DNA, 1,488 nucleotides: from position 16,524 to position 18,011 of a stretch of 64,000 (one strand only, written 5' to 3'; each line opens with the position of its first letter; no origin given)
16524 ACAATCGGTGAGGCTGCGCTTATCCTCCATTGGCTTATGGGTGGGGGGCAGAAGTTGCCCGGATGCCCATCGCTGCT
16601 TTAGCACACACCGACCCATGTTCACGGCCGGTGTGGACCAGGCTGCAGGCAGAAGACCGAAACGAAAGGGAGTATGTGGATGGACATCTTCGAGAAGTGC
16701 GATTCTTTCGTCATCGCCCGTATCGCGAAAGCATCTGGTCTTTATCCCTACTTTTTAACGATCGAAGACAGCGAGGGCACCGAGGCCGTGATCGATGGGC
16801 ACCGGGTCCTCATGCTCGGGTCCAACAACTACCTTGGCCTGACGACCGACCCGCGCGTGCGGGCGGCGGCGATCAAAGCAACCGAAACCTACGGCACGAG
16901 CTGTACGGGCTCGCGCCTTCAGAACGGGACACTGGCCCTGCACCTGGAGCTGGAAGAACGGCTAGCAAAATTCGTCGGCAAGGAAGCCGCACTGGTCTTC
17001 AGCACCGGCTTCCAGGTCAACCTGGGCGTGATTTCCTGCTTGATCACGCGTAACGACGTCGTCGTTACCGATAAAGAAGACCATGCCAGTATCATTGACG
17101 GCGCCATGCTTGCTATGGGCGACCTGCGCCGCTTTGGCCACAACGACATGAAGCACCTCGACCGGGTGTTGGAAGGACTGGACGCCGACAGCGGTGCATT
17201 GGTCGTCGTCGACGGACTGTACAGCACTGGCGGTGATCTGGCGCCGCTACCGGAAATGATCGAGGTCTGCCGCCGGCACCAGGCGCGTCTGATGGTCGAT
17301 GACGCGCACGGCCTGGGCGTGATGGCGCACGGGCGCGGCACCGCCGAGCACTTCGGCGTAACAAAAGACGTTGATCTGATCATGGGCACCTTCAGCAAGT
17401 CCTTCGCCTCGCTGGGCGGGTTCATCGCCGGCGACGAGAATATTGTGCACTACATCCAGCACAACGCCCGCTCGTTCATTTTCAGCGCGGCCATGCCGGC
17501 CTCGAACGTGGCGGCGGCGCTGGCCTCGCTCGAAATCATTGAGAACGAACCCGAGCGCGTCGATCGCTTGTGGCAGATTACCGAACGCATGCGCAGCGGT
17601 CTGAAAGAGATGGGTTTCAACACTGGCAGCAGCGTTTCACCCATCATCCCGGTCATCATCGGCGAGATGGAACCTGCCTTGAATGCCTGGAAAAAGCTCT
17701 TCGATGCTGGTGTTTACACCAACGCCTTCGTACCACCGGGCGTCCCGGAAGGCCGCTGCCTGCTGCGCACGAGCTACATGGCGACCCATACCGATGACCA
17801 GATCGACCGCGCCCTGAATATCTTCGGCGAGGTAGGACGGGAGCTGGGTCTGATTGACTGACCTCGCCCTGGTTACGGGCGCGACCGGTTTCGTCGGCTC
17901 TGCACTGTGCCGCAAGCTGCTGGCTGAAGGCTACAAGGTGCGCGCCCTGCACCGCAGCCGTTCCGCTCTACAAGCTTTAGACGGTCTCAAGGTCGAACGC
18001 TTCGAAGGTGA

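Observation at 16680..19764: Candidate sphingoid-base/amino-lipid operon: SPT-like synthase, extended SDR and tandem thioesterase, with no ceramide synthase nearby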

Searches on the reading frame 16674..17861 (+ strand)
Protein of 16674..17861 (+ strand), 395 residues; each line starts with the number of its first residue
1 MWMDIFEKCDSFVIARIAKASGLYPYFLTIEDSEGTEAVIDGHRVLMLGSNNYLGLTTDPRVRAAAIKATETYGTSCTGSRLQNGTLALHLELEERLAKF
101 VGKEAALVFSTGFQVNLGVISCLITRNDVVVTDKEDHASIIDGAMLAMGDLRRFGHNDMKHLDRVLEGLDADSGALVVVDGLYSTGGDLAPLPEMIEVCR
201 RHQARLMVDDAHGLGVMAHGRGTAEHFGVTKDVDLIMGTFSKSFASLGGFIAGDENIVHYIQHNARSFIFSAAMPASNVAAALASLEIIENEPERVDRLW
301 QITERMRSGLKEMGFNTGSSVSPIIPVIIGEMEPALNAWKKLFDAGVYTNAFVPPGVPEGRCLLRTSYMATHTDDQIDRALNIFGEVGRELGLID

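Call 3: search_protein_families(library=pfam, proteins=[window:16674-17861:+])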
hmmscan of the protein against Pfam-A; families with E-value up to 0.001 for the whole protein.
window:16674-17861:+ (395 aa): 3 families
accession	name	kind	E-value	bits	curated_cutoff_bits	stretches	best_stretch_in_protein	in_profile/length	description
PF00155.27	Aminotran_1_2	-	9.6e-55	186.7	19.7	1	45-382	3-359/361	Aminotransferase class I and II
PF01212.27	Beta_elim_lyase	-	9.5e-08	32.1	27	1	91-315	35-270/288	Beta-eliminating lyase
PF00266.25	Aminotran_5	-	0.00035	20.1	21.5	1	82-215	37-181/371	Aminotransferase class-V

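Call 4: search_protein_families(library=ncbifam, proteins=[window:16674-17861:+], max_evalue=0.001)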
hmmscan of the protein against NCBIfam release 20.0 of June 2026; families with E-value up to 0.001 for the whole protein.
window:16674-17861:+ (395 aa): 21 families
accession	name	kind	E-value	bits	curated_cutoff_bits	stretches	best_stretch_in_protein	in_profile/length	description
NF047600.1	SerpalmtaseCFB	equivalog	1e-152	508.4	640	1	5-391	5-392/395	serine palmitoyltransferase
NF047599.1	SerpalmtaseBetaP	equivalog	3.8e-124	414.3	500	1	19-392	18-394/394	serine palmitoyltransferase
TIGR01825.1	gly_Cac_T_rel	subfamily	2.3e-116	388.6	535.4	1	19-394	9-385/385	BioF/Kbl family PLP-dependent acyltransferase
TIGR00858.1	bioF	equivalog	9e-114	380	426.45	1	31-382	9-362/365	8-amino-7-oxononanoate synthase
NF005394.0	PRK06939.1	equivalog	7.2e-104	347.7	460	1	18-394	16-397/397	glycine C-acetyltransferase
NF047603.1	SerpalmtaseAlphaP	equivalog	1.2e-101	340.3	670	1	4-394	3-399/399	serine palmitoyltransferase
TIGR01822.1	2am3keto_CoA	equivalog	3.4e-84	283.1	493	1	33-394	27-393/393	glycine C-acetyltransferase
TIGR01821.1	5aminolev_synth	equivalog_domain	5.6e-68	229.7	338.55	1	42-393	44-399/402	5-aminolevulinate synthase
NF005526.0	PRK07179.1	equivalog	2.7e-64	217.2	428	1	44-388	55-396/407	alpha-hydroxyketone-type quorum-sensing autoinducer synthase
NF005697.0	PRK07505.1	subfamily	1.2e-39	136.1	342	1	36-390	41-401/405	hypothetical protein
NF004608.1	PRK05937.1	equivalog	4.9e-30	104.5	399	1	77-324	43-290/366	8-amino-7-oxononanoate synthase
TIGR03301.1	PhnW-AepZ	equivalog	1.2e-06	28.1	360.8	1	160-340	111-305/355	2-aminoethylphosphonate aminotransferase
NF002877.0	PRK03317.1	equivalog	2.2e-06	26.7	409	1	163-352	155-340/374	histidinol-phosphate transaminase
NF005102.0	PRK06541.1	equivalog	2.4e-06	26.4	574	1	149-310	197-362/460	aspartate aminotransferase family protein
NF006368.0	PRK08593.1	equivalog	2.4e-06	26.4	570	1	169-307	205-342/448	aspartate aminotransferase family protein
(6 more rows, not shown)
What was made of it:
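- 16680..17861 (+): PLP-dependent alpha-oxoamine synthase of the serine palmitoyltransferase type (393 aa). Predicted to condense L-serine with a long-chain acyl thioester to give 3-ketodihydrosphingosine. NCBIfam best hit is SerpalmtaseCFB at 508 bits (below the 640 cut-off), against bioF 380 and Kbl 348 (call 4).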

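Call 7: find_homologous_proteins(query=window:16674-17861:+, max_evalue=1e-30)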
Query window:16674-17861:+ (395 aa): 8000 proteins with E <= 1e-30 among 8000 candidates; the best 120 are listed.
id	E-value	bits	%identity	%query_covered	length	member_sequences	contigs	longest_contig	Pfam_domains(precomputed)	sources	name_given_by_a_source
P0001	6.0e-260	880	100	99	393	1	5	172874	PF00155.28,PF01212.28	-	-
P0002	3.5e-247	838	95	99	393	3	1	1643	PF00155.28,PF01212.28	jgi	jgi:8-amino-7-oxononanoate synthase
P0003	7.0e-247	837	94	99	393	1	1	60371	PF00155.28,PF01212.28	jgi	jgi:8-amino-7-oxononanoate synthase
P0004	5.1e-246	834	94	99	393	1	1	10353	PF00155.28,PF01212.28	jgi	jgi:8-amino-7-oxononanoate synthase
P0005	3.9e-238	808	89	99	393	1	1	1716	PF00155.28,PF01212.28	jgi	jgi:8-amino-7-oxononanoate synthase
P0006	5.8e-238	807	90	99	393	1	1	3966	PF00155.28,PF01212.28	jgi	-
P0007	1.1e-234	797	90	99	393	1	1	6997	PF00155.28,PF01212.28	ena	-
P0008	3.2e-232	789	88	99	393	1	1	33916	PF00155.28,PF01212.28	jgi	-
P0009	6.7e-231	784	88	99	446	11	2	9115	PF00155.28,PF01212.28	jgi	jgi:8-amino-7-oxononanoate synthase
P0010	2.0e-223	760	84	99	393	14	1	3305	PF00155.28,PF01212.28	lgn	-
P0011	5.1e-222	755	83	99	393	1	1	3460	PF00155.28,PF00266.26,PF01212.28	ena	-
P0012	6.4e-220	748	82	99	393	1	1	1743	PF00155.28,PF01212.28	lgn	-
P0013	2.7e-219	746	82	99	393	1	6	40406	PF00155.28,PF00266.26,PF01212.28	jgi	jgi:8-amino-7-oxononanoate synthase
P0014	2.8e-219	746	82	99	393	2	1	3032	PF00155.28,PF01212.28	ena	-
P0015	3.3e-219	746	82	99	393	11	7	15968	PF00155.28,PF01212.28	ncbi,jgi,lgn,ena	-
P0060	6.8e-196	669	74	99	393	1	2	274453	PF00155.28,PF00266.26,PF01212.28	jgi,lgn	jgi:8-amino-7-oxononanoate synthase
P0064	6.1e-194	663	74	99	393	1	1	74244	PF00155.28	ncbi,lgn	ncbi:MAG: pyridoxal phosphate-dependent aminotransferase family protein [Chloroflexota bacterium]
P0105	5.6e-192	656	71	99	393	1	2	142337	PF00155.28,PF01212.28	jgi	jgi:8-amino-7-oxononanoate synthase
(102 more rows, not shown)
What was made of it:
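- Public annotations call it BioF or a generic aminotransferase (call 7). JGI annotates homologues as 8-amino-7-oxononanoate synthase (call 7).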

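Call 8: find_related_loci(query=window:16674-17861:+, collection=genome_contigs, flank=8000)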
Query window:16674-17861:+ (395 aa) in genome_contigs; peptide patterns used: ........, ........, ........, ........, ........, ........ (x = any residue, [..] = any of these).
251 stretches matched a pattern; 177 encode a relative of the query (tblastn E <= 1e-3); the best 80 are kept; 80 distinct loci.
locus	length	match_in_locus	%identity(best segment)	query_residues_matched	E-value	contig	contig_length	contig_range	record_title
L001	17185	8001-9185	95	1-395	0e+0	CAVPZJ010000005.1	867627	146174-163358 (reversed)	MAG: uncultured Chloroflexia bacterium isolate MFD09964.bin.2.53 genome assembly, contig: contig_14870, whole genome sho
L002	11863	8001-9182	90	2-395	0e+0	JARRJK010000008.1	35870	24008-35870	MAG: Anaerolineales bacterium isolate Spart_018_MAG scaffold_232, whole genome shotgun sequence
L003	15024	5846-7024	89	3-395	0e+0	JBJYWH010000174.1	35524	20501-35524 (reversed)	MAG: Anaerolineales bacterium isolate J5_7_160517rDrA_9 J5_7_160517rDrA_9_000000000174, whole genome shotgun sequence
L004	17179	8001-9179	71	3-395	0e+0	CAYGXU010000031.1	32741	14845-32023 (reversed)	MAG TPA_asm: uncultured Anaerolineaceae bacterium isolate ERP119294_co1_300 genome assembly, contig: NODE_1486_length_32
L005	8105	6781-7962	65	3-394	4e-172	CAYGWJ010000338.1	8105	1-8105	MAG TPA_asm: uncultured Anaerolineae bacterium isolate ERP119294_co2_411 genome assembly, contig: k141_2870014, whole ge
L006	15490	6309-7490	66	3-394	5e-172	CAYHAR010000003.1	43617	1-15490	MAG TPA_asm: uncultured Anaerolineae bacterium isolate ERP119294_co1_453 genome assembly, contig: NODE_900_length_43617_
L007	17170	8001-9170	62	3-394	9e-166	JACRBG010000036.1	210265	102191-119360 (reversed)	MAG: Chloroflexi bacterium isolate NC_groundwater_1614_Pr3_B-0.1um_50_13 SR-2_scaffold_141_2360114, whole genome shotgun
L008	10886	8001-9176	64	3-394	2e-163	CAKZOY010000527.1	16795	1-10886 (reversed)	MAG TPA_asm: uncultured Chloroflexi bacterium isolate SRR5214706_bin.33_CONCOCT_v1.1_MAG genome assembly, contig: ERZ174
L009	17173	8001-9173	62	4-394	3e-163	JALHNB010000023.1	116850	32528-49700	MAG: Anaerolineae bacterium isolate Bin_50_3 c_000000001041, whole genome shotgun sequence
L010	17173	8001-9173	60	4-394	4e-162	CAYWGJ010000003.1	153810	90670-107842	MAG TPA_asm: uncultured Anaerolineaceae bacterium isolate SRP141376_co5_394 genome assembly, contig: NODE_151_length_153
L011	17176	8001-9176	61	3-394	2e-161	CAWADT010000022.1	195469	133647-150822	MAG: uncultured Chloroflexia bacterium isolate MFD03726.bin.1.194 genome assembly, contig: contig_61480, whole genome sh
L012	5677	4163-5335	61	1-391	8e-163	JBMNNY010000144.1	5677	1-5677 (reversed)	MAG: Bacillota bacterium isolate SBF912SR1HQ0011 scaffold_24028_c1, whole genome shotgun sequence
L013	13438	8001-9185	60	4-394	2e-160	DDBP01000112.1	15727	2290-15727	MAG TPA_asm: Anaerolineales bacterium UBA2029 UBA2029_contig_1428, whole genome shotgun sequence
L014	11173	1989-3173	60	4-394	2e-160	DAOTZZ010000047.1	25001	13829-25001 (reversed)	MAG TPA_asm: Anaerolineae bacterium isolate H61_594 k121_909334, whole genome shotgun sequence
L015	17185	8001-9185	60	4-394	5e-160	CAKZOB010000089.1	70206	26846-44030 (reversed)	MAG TPA_asm: uncultured Anaerolineales bacterium isolate SRR5214706_bin.22_CONCOCT_v1.1_MAG genome assembly, contig: ERZ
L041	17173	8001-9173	61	4-394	1e-152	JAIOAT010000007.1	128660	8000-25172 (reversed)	MAG: Chloroflexota bacterium isolate S1bins113 c_000000000007, whole genome shotgun sequence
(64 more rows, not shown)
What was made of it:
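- The gene is highly conserved across Anaerolineae at about 60% identity (call 8).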

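Call 11: search_solved_structures(query=window:16680-17861:+, max_evalue=1e-20, show_alignments=2)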
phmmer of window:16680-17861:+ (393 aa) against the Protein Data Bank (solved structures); distinct sequences matched with E-value up to 1e-20: 49.
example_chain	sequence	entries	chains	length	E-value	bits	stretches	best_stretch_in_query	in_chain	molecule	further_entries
3a2b_A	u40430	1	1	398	2.4e-126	425.2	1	4-382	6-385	Serine palmitoyltransferase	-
8guh_A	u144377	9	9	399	2.4e-126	425.2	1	4-382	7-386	Serine palmitoyltransferase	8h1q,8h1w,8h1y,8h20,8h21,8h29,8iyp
2x8u_A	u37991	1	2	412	8e-94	318.1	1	2-392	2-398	SERINE PALMITOYLTRANSFERASE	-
2jgt_A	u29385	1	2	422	2.2e-86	293.7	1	2-392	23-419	SERINE PALMITOYLTRANSFERASE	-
2jg2_A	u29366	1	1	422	2.6e-86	293.4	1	2-392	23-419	SERINE PALMITOYLTRANSFERASE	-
2w8j_A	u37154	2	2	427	2.7e-86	293.4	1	2-392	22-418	SERINE PALMITOYLTRANSFERASE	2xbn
2w8t_A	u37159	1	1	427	3.5e-86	293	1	2-392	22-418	SERINE PALMITOYLTRANSFERASE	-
2w8v_A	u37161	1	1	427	4.8e-86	292.5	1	2-392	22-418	SERINE PALMITOYLTRANSFERASE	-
2w8u_A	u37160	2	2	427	5e-86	292.5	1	2-392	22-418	SERINE PALMITOYLTRANSFERASE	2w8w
4bmk_A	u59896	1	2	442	2.2e-85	290.4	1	2-392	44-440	SERINE PALMITOYLTRANSFERASE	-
8s1y_A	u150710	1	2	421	5.8e-85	289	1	17-392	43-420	8-amino-7-oxononanoate synthase/2-amino-3-ketobutyrate coenzyme A ligase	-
7poa_A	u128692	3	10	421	1.5e-84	287.6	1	17-392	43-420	8-amino-7-oxononanoate synthase/2-amino-3-ketobutyrate coenzyme A ligase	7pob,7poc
7u7h_A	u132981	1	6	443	1.1e-76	261.8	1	20-385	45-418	7-keto-8-aminopelargonate synthetase-like enzyme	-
28eh_A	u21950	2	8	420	3.4e-74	253.6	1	18-388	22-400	Cysteate-C-fatty acyltransferase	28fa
7bxp_A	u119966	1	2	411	6.7e-68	232.8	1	17-392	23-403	2-amino-3-ketobutyrate coenzyme A ligase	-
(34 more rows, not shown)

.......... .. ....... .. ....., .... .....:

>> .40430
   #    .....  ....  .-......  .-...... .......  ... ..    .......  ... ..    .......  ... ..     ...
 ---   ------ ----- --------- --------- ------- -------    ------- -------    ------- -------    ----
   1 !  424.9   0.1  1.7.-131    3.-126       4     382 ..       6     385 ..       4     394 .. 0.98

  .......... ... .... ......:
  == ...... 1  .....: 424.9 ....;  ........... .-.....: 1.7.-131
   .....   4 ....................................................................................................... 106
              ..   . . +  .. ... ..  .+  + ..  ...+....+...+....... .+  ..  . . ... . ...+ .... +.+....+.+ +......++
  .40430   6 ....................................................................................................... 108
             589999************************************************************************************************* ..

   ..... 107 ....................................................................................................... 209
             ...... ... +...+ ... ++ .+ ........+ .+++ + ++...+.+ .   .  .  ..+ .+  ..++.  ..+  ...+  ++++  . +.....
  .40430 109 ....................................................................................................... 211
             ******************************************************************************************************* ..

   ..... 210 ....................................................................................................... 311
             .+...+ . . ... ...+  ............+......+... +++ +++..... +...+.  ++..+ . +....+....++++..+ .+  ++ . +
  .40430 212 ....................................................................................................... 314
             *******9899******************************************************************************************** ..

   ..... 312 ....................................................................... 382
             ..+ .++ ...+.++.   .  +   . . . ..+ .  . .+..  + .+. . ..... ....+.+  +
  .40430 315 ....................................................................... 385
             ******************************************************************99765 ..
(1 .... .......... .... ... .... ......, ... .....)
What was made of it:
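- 16680..17861 (+): In the PDB, S. multivorum SPT scores 425 bits, Kbl about 228 and BioF about 214 (call 11).
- Profile and PDB scores rank SPT well above BioF, Kbl, ALAS, CqsA and cysteate acyltransferase (calls 4, 11). Cysteate acyltransferases score far lower, at 254-262 bits against 425 for SmSPT (call 11).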

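Call 30: find_encoding_contigs(protein=P0064, flank=8000, max_places=2)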
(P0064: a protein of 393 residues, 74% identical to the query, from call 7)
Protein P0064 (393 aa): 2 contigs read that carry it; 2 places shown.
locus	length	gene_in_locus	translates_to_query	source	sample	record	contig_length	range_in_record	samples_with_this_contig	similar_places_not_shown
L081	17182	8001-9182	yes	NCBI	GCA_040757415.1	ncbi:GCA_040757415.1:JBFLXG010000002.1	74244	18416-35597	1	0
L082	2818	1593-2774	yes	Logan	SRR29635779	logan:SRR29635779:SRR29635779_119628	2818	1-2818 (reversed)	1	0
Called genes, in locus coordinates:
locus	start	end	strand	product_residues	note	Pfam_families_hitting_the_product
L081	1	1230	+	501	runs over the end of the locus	PF02074:Peptidase_M32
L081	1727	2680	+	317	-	PF10648:Gmad2 (faint)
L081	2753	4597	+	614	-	PF12229:PG_binding_4, PF04294:VanW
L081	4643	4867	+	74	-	-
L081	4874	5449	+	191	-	PF13646:HEAT_2, PF13513:HEAT_EZ (faint), PF00514:Arm (faint), PF02985:HEAT (faint), PF13646:HEAT_2, PF03130:HEAT_PBS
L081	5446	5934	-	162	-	PF04306:DUF456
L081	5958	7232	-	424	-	PF02403:Seryl_tRNA_N, PF00587:tRNA-synt_2b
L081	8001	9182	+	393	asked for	PF00155:Aminotran_1_2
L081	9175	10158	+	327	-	PF01073:3Beta_HSD, PF01370:Epimerase, PF02719:Polysacc_synt_2, PF05368:NmrA, PF13460:NAD_binding_10, PF16363:GDP_Man_Dehyd, PF07993:NAD_binding_4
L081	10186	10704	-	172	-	PF04073:tRNA_edit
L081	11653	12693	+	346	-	PF00432:Prenyltrans (faint), PF13243:SQHop_cyclase_C (faint), PF13249:SQHop_cyclase_N (faint)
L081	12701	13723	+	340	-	-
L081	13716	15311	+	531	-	PF13481:AAA_25 (faint), PF20703:nSTAND1 (faint), PF25199:nSTAND_NTPase5 (faint), PF00005:ABC_tran, PF02463:SMC_N (faint), PF13191:AAA_16 (faint), PF00005:ABC_tran, PF13304:AAA_21, +4 more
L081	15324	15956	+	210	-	PF01966:HD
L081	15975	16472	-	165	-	PF02142:MGS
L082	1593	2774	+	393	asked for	PF00155:Aminotran_1_2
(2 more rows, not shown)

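Call 31: find_encoding_contigs(protein=P0105, flank=8000, max_places=2)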
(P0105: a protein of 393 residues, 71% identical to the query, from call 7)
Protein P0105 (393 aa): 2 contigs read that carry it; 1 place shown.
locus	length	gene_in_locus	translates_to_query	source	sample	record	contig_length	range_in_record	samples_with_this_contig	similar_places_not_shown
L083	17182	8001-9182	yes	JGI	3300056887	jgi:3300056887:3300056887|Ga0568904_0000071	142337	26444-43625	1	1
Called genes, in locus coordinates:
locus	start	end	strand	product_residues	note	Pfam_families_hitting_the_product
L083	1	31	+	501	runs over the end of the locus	PF02074:Peptidase_M32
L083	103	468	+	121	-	-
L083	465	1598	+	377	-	PF00180:Iso_dh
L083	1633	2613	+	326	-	PF10648:Gmad2 (weak)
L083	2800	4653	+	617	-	PF12229:PG_binding_4, PF04294:VanW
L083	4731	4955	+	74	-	-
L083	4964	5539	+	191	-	PF13646:HEAT_2, PF03130:HEAT_PBS (faint), PF13646:HEAT_2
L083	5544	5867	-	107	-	PF04306:DUF456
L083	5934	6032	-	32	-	-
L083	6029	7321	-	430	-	PF02403:Seryl_tRNA_N, PF00587:tRNA-synt_2b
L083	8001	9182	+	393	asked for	PF00155:Aminotran_1_2, PF01212:Beta_elim_lyase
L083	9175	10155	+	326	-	PF01073:3Beta_HSD, PF01370:Epimerase, PF02719:Polysacc_synt_2, PF04321:RmlD_sub_bind (weak), PF05368:NmrA, PF13460:NAD_binding_10, PF16363:GDP_Man_Dehyd, PF07993:NAD_binding_4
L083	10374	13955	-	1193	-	PF01855:POR_N, PF17147:PFOR_II, PF01558:POR, PF10371:EKR, PF00037:Fer4 (weak), PF12838:Fer4_7, PF13187:Fer4_9, PF13237:Fer4_10, +6 more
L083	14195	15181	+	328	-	PF01180:DHO_dh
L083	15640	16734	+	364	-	PF01073:3Beta_HSD, PF01370:Epimerase, PF02719:Polysacc_synt_2, PF04321:RmlD_sub_bind (weak), PF05368:NmrA, PF07993:NAD_binding_4, PF16363:GDP_Man_Dehyd, PF13460:NAD_binding_10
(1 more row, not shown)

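Call 32: find_encoding_contigs(protein=P0060, flank=8000, max_places=2)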
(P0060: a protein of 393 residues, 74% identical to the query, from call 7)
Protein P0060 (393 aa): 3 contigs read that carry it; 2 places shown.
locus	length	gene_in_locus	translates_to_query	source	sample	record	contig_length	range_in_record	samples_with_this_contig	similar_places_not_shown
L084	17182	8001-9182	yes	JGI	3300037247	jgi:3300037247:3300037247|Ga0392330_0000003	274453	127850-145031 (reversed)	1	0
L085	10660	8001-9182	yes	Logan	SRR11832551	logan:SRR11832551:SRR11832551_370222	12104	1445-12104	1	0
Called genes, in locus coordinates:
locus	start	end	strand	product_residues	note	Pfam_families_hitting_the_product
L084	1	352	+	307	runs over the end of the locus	PF00389:2-Hacid_dh, PF02826:2-Hacid_dh_C, PF03446:NAD_binding_2 (weak)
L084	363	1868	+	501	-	PF02074:Peptidase_M32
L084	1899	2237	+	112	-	-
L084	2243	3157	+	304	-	PF10648:Gmad2 (faint)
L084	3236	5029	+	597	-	PF12229:PG_binding_4, PF04294:VanW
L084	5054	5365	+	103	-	-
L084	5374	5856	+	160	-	PF13646:HEAT_2 (weak), PF03130:HEAT_PBS (faint), PF13513:HEAT_EZ (faint), PF00514:Arm (faint), PF02985:HEAT (faint), PF13646:HEAT_2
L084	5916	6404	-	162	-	PF04306:DUF456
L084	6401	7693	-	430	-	PF02403:Seryl_tRNA_N, PF00587:tRNA-synt_2b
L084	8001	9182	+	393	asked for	PF00155:Aminotran_1_2, PF00266:Aminotran_5 (weak), PF01212:Beta_elim_lyase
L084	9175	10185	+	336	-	PF01073:3Beta_HSD, PF01370:Epimerase, PF04321:RmlD_sub_bind, PF05368:NmrA, PF07993:NAD_binding_4, PF13460:NAD_binding_10, PF16363:GDP_Man_Dehyd, PF07993:NAD_binding_4, +1 more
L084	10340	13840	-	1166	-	PF01855:POR_N, PF17147:PFOR_II, PF01558:POR, PF10371:EKR, PF12838:Fer4_7, PF13187:Fer4_9 (weak), PF13484:Fer4_16 (weak), PF02775:TPP_enzyme_C, +5 more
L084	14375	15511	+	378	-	PF00108:Thiolase_N, PF00109:ketoacyl-synt (faint), PF22691:Thiolase_C_1 (faint), PF02803:Thiolase_C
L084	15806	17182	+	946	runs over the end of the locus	PF01590:GAF, PF13185:GAF_2, PF01590:GAF, PF13185:GAF_2, PF13492:GAF_3, PF00989:PAS, PF08448:PAS_4, PF13426:PAS_9, +9 more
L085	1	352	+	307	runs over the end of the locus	PF00389:2-Hacid_dh, PF02826:2-Hacid_dh_C, PF03446:NAD_binding_2 (weak)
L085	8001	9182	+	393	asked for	PF00155:Aminotran_1_2, PF00266:Aminotran_5 (weak), PF01212:Beta_elim_lyase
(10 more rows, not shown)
